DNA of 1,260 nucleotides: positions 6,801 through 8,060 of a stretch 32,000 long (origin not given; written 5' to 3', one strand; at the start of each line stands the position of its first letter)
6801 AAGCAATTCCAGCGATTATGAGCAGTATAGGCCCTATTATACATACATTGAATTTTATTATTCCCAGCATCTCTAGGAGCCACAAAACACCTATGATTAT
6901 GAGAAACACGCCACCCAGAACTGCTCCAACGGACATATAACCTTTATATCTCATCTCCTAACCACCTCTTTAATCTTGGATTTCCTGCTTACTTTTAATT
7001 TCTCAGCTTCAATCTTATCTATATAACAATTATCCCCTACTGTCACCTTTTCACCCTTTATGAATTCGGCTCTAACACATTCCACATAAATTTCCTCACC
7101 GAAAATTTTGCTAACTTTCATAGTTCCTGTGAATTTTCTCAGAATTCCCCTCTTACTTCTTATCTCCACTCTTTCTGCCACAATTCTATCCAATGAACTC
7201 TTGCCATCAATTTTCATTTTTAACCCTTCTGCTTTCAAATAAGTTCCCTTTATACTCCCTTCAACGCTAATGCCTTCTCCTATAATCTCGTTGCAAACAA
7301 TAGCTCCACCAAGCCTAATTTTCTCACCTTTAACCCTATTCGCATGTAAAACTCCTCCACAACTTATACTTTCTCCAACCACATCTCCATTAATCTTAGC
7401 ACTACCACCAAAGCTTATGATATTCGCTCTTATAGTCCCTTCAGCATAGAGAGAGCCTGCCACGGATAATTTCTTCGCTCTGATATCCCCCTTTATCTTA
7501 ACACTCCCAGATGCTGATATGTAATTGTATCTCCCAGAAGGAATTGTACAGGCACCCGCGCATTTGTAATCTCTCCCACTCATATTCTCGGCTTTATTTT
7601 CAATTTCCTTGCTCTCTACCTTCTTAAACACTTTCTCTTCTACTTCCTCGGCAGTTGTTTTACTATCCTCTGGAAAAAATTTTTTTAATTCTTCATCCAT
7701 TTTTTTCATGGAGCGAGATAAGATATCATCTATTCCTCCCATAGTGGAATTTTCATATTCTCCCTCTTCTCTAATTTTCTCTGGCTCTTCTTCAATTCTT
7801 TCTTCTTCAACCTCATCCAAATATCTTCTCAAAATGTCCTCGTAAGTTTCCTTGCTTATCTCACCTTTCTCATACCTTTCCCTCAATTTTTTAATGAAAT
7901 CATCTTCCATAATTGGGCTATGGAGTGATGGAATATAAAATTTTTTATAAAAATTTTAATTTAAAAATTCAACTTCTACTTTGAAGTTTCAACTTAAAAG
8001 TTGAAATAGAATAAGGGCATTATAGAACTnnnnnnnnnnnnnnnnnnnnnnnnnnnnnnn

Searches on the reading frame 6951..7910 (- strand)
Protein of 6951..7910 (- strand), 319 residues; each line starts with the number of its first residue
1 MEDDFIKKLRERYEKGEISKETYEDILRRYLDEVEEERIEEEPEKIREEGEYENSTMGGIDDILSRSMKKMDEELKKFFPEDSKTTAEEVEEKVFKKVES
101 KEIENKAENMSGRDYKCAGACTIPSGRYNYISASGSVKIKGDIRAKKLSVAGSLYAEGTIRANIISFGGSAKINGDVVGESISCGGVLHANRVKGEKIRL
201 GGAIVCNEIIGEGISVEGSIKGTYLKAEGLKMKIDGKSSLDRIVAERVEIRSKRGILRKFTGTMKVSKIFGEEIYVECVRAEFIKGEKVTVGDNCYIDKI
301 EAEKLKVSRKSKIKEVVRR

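Call 6: search_protein_families(library=pfam, proteins=[window:6951-7910:-], max_evalue=0.01)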
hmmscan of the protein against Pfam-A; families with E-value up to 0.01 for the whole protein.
window:6951-7910:- (319 aa): 2 families
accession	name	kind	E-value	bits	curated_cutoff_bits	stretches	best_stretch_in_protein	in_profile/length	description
PF09851.14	SHOCT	-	2.6e-05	24.2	27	1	6-29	3-26/28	Short C-terminal domain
PF04519.19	Bactofilin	-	0.0012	19.5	27.9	1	136-183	40-86/98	Polymer-forming cytoskeletal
